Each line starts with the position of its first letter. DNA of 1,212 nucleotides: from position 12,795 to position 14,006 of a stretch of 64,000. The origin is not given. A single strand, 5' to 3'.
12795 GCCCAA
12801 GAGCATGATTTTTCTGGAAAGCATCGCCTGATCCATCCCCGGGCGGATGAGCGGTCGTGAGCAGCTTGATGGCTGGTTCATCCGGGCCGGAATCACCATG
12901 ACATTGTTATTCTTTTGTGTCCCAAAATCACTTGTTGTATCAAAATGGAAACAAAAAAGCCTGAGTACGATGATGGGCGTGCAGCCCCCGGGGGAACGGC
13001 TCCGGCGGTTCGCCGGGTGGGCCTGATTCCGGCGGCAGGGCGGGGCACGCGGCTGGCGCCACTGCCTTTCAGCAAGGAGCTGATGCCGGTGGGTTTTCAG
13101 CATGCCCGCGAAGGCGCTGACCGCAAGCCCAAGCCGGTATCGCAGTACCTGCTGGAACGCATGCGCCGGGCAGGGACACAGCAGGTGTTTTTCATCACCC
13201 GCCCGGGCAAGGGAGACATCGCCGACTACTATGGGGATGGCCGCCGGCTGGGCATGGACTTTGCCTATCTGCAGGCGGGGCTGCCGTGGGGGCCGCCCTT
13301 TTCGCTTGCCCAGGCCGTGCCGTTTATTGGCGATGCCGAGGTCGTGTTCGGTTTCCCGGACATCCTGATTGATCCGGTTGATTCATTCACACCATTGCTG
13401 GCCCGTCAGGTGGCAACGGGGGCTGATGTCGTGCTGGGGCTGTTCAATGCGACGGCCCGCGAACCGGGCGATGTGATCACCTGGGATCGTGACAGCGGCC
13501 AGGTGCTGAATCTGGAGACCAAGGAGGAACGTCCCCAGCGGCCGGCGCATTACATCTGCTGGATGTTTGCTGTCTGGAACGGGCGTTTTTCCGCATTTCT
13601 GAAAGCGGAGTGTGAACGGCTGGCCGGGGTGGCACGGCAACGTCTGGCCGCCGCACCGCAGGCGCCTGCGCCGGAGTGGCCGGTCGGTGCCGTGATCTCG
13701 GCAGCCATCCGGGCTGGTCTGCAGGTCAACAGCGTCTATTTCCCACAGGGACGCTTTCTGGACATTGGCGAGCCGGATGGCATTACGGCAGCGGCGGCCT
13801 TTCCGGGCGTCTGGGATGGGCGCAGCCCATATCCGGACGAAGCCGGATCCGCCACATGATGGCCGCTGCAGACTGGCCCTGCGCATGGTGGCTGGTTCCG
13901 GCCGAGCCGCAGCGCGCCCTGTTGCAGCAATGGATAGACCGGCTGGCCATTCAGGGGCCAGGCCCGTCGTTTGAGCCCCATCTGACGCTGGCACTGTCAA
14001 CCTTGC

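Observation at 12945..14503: Translationally coupled GalU-like nucleotidyltransferase + 2H phosphoesterase pair of unknown function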

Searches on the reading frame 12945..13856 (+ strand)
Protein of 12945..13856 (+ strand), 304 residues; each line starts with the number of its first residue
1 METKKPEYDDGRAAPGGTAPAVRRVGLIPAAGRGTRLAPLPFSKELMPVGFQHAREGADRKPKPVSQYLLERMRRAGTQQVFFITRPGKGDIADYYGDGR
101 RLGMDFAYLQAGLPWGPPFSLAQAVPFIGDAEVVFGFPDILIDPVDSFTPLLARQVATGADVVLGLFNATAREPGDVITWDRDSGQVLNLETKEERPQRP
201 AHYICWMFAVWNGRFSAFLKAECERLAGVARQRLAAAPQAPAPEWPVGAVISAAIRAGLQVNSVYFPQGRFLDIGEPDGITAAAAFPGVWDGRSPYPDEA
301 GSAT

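Call 3: search_protein_families(library=pfam, proteins=[window:12945-13856:+], max_evalue=1)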
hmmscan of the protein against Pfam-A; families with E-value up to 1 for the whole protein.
window:12945-13856:+ (304 aa): 2 families
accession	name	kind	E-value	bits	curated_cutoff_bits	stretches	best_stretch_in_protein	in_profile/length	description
PF00483.29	NTP_transferase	-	3.3e-07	30.6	21.2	1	26-203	2-172/245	Nucleotidyl transferase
PF12804.13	NTP_transf_3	-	0.068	13.8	27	1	26-163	1-119/160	MobA-like NTP transferase domain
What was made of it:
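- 12945..13859 (+): Nucleotidyltransferase gene (304 aa) of the RmlA/GalU fold, belonging to an uncharacterised subfamily. Pfam PF00483 scores 30.6 bits (call 3).
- On NTP_transferase superfamily (Pfam PF00483; RmlA/GalU fold): 30.6 bits against 21.2, covering residues 26-203 (call 3).
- Checked: Family scores: Pfam NTP_transferase scores 30.6 bits against a cutoff of 21.2 (call 3).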

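Call 4: search_protein_families(library=ncbifam, proteins=[window:12945-13856:+], max_evalue=1)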
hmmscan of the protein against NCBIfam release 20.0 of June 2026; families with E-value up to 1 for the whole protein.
window:12945-13856:+ (304 aa): 11 families
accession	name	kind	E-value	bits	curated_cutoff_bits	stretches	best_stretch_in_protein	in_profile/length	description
TIGR01208.1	rmlA_long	equivalog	1.4e-08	34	320.25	1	26-142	2-110/353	glucose-1-phosphate thymidylyltransferase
NF052502.1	man1P_GTase_Rv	exception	1.2e-06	27.6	440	1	30-197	7-162/352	mannose-1-phosphate guanylyltransferase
TIGR01207.1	rmlA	equivalog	1.4e-06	27.6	360.65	1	26-198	2-164/286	glucose-1-phosphate thymidylyltransferase RfbA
TIGR03992.1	Arch_glmU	subfamily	3e-05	23.1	292.1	1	27-195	4-154/393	bifunctional sugar-1-phosphate nucleotidylyltransferase/acetyltransferase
TIGR01099.1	galU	equivalog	4.7e-05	23.1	326.8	1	26-98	4-67/261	UTP--glucose-1-phosphate uridylyltransferase GalU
NF045761.1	NAMPUrTaseMurU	equivalog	6.8e-05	22.8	250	1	27-149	4-117/226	N-acetylmuramate alpha-1-phosphate uridylyltransferase MurU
NF041313.1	UDPGP_AglF_Halo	equivalog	0.00088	18.8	400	1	27-199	4-164/234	UTP--glucose-1-phosphate uridylyltransferase AglF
NF012024.0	PRK15480.1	equivalog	0.0017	17.6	588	1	24-198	4-168/292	glucose-1-phosphate thymidylyltransferase RfbA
TIGR01105.1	galF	equivalog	0.016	14.4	659.2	1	110-164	103-163/297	GalU regulator GalF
NF007516.0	PRK10122.1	equivalog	0.055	12.6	534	0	112-146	105-139/297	UTP--glucose-1-phosphate uridylyltransferase GalF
NF009928.0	PRK13389.1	equivalog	0.16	11.1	548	0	26-96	11-72/302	UTP--glucose-1-phosphate uridylyltransferase GalU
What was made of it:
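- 12945..13859 (+): It is far below all NCBIfam equivalog cutoffs (call 4).
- On GalU (UTP--glucose-1-phosphate uridylyltransferase): 23.1 and 11.1 bits, covering only residues 26-98 (call 4).
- On RmlA (glucose-1-phosphate thymidylyltransferase): 27.6 and 34 bits (call 4).
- On ThpR/LigT (RNA 2',3'-cyclic phosphodiesterase, TIGR02258): 13 bits (call 4).
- Closest known: RmlA. Different: Scores are 23-34 bits against equivalog cutoffs of 250-360 (call 4).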

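Call 5: find_homologous_proteins(query=window:12945-13856:+, max_evalue=0.001)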
Query window:12945-13856:+ (304 aa): 1177 proteins with E <= 0.001 among 8000 candidates; the best 120 are listed.
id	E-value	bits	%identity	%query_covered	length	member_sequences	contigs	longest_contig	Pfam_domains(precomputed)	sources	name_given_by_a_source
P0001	1.2e-202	690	100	100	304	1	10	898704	PF00483.30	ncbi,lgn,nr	ncbi:MAG: sugar phosphate nucleotidyltransferase [Lautropia sp.]|nr:sugar phosphate nucleotidyltrans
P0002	3.4e-159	547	87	92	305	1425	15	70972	PF00483.30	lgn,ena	-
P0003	4.3e-153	527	84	93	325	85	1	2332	PF00483.30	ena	-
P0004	2.8e-143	495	75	98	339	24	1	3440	PF00483.30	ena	-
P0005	2.4e-139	482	77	99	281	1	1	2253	PF00483.30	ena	-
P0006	6.9e-139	481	78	90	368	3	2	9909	PF00483.30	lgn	-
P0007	6.6e-138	477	78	89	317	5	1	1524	PF00483.30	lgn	-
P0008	1.9e-137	476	78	88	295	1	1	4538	PF00483.30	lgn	-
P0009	3.2e-135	469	76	92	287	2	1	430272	PF00483.30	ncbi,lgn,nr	ncbi:MAG: sugar phosphate nucleotidyltransferase [Lautropia sp.]|nr:sugar phosphate nucleotidyltrans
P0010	1.5e-128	447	73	92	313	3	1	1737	PF00483.30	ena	-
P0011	3.5e-127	442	75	88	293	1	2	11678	PF00483.30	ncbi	ncbi:MAG: NDP-sugar synthase [Lautropia sp.]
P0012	3.5e-125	436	72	88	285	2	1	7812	PF00483.30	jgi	jgi:glucose-1-phosphate thymidylyltransferase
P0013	4.2e-125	435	71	92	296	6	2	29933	PF00483.30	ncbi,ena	-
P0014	5.2e-124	432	69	93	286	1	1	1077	PF00483.30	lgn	-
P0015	6.5e-123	428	72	89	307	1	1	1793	PF00483.30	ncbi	-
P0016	9.9e-123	428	71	90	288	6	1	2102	PF00483.30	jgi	-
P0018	4.6e-122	425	71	89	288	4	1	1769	PF00483.30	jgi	jgi:glucose-1-phosphate thymidylyltransferase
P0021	1.5e-121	424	68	93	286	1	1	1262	PF00483.30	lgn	-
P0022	1.6e-121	424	71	89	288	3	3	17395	PF00483.30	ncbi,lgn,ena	-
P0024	3.2e-121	423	69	92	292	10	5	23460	PF00483.30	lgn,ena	-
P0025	1.2e-120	421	70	88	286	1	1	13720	PF00483.30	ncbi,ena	-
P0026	1.8e-120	420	70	88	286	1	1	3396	PF00483.30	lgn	-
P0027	2.2e-120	420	68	92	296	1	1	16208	PF00483.30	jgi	jgi:glucose-1-phosphate thymidylyltransferase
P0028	2.4e-120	420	68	95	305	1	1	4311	PF00483.30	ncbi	ncbi:MAG: sugar phosphate nucleotidyltransferase [Lautropia sp.]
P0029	7.5e-120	418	70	88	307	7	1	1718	PF00483.30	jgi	jgi:glucose-1-phosphate thymidylyltransferase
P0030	2.6e-119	416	69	89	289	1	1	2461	PF00483.30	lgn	-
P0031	2.7e-119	416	68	89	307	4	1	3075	PF00483.30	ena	-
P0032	1.2e-118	414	70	88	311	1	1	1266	PF00483.30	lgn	-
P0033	2.0e-118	413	70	88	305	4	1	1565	PF00483.30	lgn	-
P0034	2.7e-118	413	66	95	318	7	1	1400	PF00483.30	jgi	-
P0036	3.1e-118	413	68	93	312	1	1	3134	PF00483.30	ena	-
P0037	4.8e-118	412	69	90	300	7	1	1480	PF00483.30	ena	-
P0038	9.5e-118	411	68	90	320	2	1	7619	PF00483.30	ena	-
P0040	2.7e-116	407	66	92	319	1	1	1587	PF00483.30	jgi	jgi:glucose-1-phosphate thymidylyltransferase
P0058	2.4e-89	318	56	90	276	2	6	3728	PF00483.30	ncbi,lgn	-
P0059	5.4e-89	317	56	90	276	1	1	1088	PF00483.30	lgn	-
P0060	5.5e-89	317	71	67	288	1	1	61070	PF00483.30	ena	-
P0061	3.0e-87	311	55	90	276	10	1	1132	PF00483.30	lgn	-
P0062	1.5e-86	309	57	89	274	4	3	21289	PF00483.30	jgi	jgi:glucose-1-phosphate thymidylyltransferase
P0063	3.5e-86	308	54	91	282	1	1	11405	PF00483.30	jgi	jgi:glucose-1-phosphate thymidylyltransferase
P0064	9.0e-86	306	58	89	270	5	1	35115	PF00483.30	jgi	jgi:glucose-1-phosphate thymidylyltransferase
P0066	2.6e-85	305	55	90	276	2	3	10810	PF00483.30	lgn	-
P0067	8.5e-85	303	56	89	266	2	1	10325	PF00483.30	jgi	jgi:glucose-1-phosphate thymidylyltransferase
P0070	8.3e-84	300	54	91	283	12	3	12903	PF00483.30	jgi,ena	-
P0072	1.4e-83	299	56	89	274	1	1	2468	PF00483.30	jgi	-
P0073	1.4e-83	299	54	88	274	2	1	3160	PF00483.30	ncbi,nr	ncbi:MAG TPA: sugar phosphate nucleotidyltransferase [Zeimonas sp.]|nr:sugar phosphate nucleotidyltr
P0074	2.1e-83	298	55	89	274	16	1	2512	PF00483.30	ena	-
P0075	2.2e-83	298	56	88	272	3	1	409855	PF00483.30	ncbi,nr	ncbi:MAG: sugar phosphate nucleotidyltransferase [Burkholderiaceae bacterium]|nr:sugar phosphate nuc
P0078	4.4e-83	297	54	89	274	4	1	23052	PF00483.30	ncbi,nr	ncbi:MAG: hypothetical protein KJ011_05540 [Burkholderiaceae bacterium]|nr:hypothetical protein [Bur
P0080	4.9e-83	297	56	91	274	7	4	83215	PF00483.30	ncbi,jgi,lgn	jgi:glucose-1-phosphate thymidylyltransferase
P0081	6.3e-83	297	54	88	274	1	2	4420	PF00483.30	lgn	-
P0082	1.0e-82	296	53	94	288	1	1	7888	PF00483.30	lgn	-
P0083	1.6e-82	296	55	88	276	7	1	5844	PF00483.30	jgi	-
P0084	1.6e-82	296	53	91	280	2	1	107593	PF00483.30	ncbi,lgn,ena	-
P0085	2.3e-82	295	91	48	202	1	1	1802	PF00483.30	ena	-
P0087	5.1e-82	294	54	89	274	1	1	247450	PF00483.30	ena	-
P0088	9.2e-82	293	54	90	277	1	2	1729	PF00483.30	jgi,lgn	jgi:glucose-1-phosphate thymidylyltransferase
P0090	2.7e-81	292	54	91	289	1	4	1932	PF00483.30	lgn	-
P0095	9.1e-81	290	53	91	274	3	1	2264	PF00483.30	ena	-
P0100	2.3e-79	285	51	91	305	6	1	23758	PF00483.30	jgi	-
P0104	2.7e-77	278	50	91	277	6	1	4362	PF00483.30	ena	-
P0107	1.7e-76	276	54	88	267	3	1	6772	PF00483.30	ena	-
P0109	5.6e-75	271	51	89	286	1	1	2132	PF00483.30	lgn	-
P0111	2.1e-74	269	52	88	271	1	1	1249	PF00483.30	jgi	-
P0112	3.2e-74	268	50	91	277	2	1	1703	PF00483.30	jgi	jgi:glucose-1-phosphate thymidylyltransferase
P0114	4.9e-73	264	52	86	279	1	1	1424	PF00483.30,PF12804.14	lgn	-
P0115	7.6e-73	264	50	89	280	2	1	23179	-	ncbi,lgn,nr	ncbi:MAG: dTDP-glucose pyrophosphorylase [Burkholderiales bacterium]|nr:dTDP-glucose pyrophosphoryla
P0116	1.4e-72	263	51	88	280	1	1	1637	PF00483.30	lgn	-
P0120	2.4e-69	252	51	87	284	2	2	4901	PF00483.30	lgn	-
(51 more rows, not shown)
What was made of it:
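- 12945..13859 (+): There are 1177 homologues at E<=1e-3 among the 8000 candidates scored; the 120 listed are 47-100% identical (call 5).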

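Call 7: find_encoding_contigs(protein=P0001, flank=10000, max_places=3)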
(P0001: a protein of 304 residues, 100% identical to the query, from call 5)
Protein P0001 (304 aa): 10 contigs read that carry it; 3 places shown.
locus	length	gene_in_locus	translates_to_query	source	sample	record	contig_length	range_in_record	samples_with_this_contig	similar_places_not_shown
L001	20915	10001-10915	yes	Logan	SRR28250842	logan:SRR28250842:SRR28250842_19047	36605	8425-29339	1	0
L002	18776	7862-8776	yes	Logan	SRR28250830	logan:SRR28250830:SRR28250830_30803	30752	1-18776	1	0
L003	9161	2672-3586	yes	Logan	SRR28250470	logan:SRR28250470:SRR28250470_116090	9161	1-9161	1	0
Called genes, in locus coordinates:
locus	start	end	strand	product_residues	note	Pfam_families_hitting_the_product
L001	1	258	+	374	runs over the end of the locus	PF00226:DnaJ, PF01556:DnaJ_C, PF00684:DnaJ_CXXCXGXG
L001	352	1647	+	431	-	PF00202:Aminotran_3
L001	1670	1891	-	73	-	-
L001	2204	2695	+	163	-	PF04073:tRNA_edit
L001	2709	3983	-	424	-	PF00561:Abhydrolase_1, PF02129:Peptidase_S15 (faint), PF12146:Hydrolase_4, PF12697:Abhydrolase_6, PF12740:PETase (faint), PF02566:OsmC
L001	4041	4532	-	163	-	PF08897:DUF1841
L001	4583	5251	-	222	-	PF00730:HhH-GPD, PF00633:HHH, PF10576:EndIII_4Fe-2S (weak)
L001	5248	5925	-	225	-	PF04060:FeS, PF12797:Fer4_2 (faint), PF00037:Fer4 (weak), PF12837:Fer4_6 (weak), PF13237:Fer4_10 (weak), PF14697:Fer4_21, PF12838:Fer4_7, PF13187:Fer4_9 (weak), +1 more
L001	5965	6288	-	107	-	PF12797:Fer4_2 (faint), PF12837:Fer4_6 (faint), PF13237:Fer4_10 (weak), PF12800:Fer4_4 (faint), PF12838:Fer4_7 (weak), PF13187:Fer4_9 (weak), PF00037:Fer4 (weak), PF11953:DUF3470, +2 more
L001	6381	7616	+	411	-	PF17767:NAPRTase_N, PF04095:NAPRTase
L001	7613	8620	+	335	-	PF00389:2-Hacid_dh, PF02826:2-Hacid_dh_C, PF03446:NAD_binding_2 (weak)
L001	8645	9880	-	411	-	PF03797:Autotransporter (faint)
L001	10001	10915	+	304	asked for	PF00483:NTP_transferase (weak)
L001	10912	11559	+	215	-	PF07823:CPDase, PF13563:2_5_RNA_ligase2 (weak)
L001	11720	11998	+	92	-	PF00887:ACBP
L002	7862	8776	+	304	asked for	PF00483:NTP_transferase (weak)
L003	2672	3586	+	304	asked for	PF00483:NTP_transferase (weak)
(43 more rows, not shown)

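Call 8: find_encoding_contigs(protein=P0009, flank=10000, max_places=2)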
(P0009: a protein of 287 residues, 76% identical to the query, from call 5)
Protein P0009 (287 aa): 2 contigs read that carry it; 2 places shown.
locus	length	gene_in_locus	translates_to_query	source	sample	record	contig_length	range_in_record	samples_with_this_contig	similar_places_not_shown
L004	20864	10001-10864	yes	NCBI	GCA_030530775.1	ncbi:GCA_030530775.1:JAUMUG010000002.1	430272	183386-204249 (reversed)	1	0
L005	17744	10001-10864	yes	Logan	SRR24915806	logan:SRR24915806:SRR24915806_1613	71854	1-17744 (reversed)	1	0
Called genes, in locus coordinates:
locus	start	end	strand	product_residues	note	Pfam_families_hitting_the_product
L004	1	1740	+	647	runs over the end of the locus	PF00012:HSP70, PF06723:MreB_Mbl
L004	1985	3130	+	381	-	PF00226:DnaJ, PF01556:DnaJ_C, PF00684:DnaJ_CXXCXGXG, PF27439:DnaJ_C_2 (weak)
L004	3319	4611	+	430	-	PF00202:Aminotran_3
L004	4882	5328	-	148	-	PF08897:DUF1841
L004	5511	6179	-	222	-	PF00730:HhH-GPD, PF00633:HHH, PF10576:EndIII_4Fe-2S (weak)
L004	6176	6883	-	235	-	PF04060:FeS, PF12797:Fer4_2 (faint), PF13484:Fer4_16 (faint), PF00037:Fer4 (weak), PF13237:Fer4_10 (weak), PF14697:Fer4_21, PF12838:Fer4_7 (weak)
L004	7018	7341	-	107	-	PF12797:Fer4_2 (faint), PF12837:Fer4_6 (faint), PF12838:Fer4_7 (faint), PF13237:Fer4_10 (faint), PF14697:Fer4_21 (faint), PF13187:Fer4_9 (weak), PF00037:Fer4 (weak), PF11953:DUF3470, +2 more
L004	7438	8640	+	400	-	PF17767:NAPRTase_N, PF04095:NAPRTase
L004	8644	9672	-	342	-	PF03797:Autotransporter (weak)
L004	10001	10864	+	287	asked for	PF00483:NTP_transferase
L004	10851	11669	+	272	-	PF07823:CPDase (faint)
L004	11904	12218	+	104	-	PF00887:ACBP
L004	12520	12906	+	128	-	PF01250:Ribosomal_S6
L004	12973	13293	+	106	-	PF22657:SSB_1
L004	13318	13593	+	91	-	PF01084:Ribosomal_S18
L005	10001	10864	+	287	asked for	PF00483:NTP_transferase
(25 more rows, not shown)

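Call 9: find_encoding_contigs(protein=P0075, flank=10000, max_places=2)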
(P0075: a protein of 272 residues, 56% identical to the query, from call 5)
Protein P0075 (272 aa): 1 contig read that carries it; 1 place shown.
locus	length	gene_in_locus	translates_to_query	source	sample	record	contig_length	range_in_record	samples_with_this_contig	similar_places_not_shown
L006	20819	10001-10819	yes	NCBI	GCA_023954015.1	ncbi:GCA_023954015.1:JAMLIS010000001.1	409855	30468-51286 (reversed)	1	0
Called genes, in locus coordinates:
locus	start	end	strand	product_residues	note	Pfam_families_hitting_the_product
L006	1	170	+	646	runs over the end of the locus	PF00989:PAS, PF08448:PAS_4, PF13426:PAS_9, PF08447:PAS_3, PF00989:PAS, PF08448:PAS_4, PF13426:PAS_9, PF00512:HisKA, +4 more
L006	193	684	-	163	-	PF01047:MarR (weak), PF12802:MarR_2, PF13404:HTH_AsnC-type, PF13412:HTH_24, PF01037:AsnC_trans_reg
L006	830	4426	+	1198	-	PF01558:POR, PF20169:DUF6537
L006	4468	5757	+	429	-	PF01053:Cys_Met_Meta_PP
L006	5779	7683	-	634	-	PF07885:Ion_trans_2, PF02826:2-Hacid_dh_C (faint), PF00670:AdoHcyase_NAD (faint), PF02254:TrkA_N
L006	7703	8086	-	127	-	PF19931:DUF6394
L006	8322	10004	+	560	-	PF00501:AMP-binding, PF13193:AMP-binding_C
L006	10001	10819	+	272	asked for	PF00483:NTP_transferase (weak)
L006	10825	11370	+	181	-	PF13563:2_5_RNA_ligase2 (faint)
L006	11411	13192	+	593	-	PF03485:Arg_tRNA_synt_N, PF00750:tRNA-synt_1d, PF05746:DALR_1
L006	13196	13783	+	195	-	PF05036:SPOR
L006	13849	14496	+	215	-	PF01323:DSBA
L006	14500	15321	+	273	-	PF01497:Peripla_BP_2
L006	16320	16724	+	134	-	PF05036:SPOR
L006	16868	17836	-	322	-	PF00590:TP_methylase, PF23016:RsmI_C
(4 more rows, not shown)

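Call 10: search_solved_structures(query=window:12945-13856:+, max_evalue=0.01, show_alignments=2)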
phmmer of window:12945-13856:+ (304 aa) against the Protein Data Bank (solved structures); distinct sequences matched with E-value up to 0.01: 20.
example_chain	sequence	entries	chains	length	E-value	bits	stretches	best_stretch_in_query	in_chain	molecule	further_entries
1lvw_A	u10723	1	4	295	2.3e-08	37.1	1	25-199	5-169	glucose-1-phosphate thymidylyltransferase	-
4ho0_A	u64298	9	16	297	1.4e-06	31.2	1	26-199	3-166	Glucose-1-phosphate thymidylyltransferase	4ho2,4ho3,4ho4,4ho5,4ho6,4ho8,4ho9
5ids_A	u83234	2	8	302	5.1e-06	29.3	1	23-198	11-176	Glucose-1-phosphate thymidylyltransferase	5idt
3zlk_A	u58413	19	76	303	7.9e-06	28.7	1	20-198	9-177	GLUCOSE-1-PHOSPHATE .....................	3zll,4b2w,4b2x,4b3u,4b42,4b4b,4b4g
4arw_A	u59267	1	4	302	8.1e-06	28.7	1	20-198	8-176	GLUCOSE-1-PHOSPHATE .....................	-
1fxo_A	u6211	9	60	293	4.7e-05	26.2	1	23-198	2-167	GLUCOSE-1-PHOSPHATE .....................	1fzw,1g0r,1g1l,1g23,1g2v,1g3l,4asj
4y7t_A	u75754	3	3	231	4.9e-05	26.1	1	27-141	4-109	Nucleotidyl transferase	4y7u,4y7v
1mc3_A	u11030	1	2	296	0.00016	24.4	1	25-198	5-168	GLUCOSE-1-PHOSPHATE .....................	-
5ify_A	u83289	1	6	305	0.00024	23.9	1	23-198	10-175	Glucose-1-phosphate thymidylyltransferase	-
8x7s_B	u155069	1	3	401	0.00042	23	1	25-112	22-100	UTP--glucose-1-phosphate uridylyltransferase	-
6n0u_A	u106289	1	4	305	0.00099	21.8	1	23-198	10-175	Glucose-1-phosphate thymidylyltransferase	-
3hl3_A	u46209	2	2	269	0.0028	20.3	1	25-196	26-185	Glucose-1-phosphate thymidylyltransferase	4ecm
1h5r_A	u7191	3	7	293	0.0029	20.3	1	24-198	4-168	GLUCOSE-1-PHOSPHATE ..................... | Glucose-1-phosphate thymidylyltransferase 1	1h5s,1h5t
3pkp_A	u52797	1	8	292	0.0029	20.3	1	24-198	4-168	Glucose-1-phosphate thymidylyltransferase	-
1h5r_B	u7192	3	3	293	0.0029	20.3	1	24-198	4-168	GLUCOSE-1-PHOSPHATE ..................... | Glucose-1-phosphate thymidylyltransferase 1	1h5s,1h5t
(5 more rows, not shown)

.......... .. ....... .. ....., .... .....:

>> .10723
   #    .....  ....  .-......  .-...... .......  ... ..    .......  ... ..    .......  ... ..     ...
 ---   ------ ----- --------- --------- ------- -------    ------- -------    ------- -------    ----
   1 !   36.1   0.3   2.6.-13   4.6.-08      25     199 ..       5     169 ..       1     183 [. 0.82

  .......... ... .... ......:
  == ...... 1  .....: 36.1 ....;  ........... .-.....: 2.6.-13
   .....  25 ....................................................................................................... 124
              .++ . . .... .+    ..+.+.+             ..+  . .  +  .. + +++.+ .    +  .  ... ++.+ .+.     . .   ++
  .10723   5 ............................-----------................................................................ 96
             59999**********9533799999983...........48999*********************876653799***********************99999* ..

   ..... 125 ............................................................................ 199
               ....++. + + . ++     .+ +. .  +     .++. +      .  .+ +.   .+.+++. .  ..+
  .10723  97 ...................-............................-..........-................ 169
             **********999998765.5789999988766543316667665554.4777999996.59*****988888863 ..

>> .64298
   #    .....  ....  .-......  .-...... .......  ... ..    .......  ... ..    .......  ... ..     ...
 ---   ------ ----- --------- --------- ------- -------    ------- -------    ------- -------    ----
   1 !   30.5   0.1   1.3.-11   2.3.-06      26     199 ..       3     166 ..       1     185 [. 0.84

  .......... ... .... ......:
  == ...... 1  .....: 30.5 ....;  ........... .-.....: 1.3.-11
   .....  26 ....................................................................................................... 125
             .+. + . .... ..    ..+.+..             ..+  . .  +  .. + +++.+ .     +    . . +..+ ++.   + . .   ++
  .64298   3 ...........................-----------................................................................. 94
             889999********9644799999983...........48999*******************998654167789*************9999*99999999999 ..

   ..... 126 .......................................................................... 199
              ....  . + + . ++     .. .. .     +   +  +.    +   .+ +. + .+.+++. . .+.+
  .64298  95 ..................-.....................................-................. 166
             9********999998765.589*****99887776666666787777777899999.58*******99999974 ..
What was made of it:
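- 13020..13094 (+): NTP-binding signature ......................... (residues 26-50), containing R33, R36 and K44. It aligns to the RmlA GxGTRL...SKQLLP motif (call 10).
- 13095..13127 (+): Family-specific insertion of about 11 residues after the signature (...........). Its sequence varies and model confidence is lower here. It appears as a gap in RmlA in the call 10 alignment.
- On NTP_transferase superfamily (Pfam PF00483; RmlA/GalU fold): R36, K44, D139 and K193 align to RmlA positions (call 10).
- Checked: An 11-residue insertion relative to RmlA follows (call 10 alignment).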
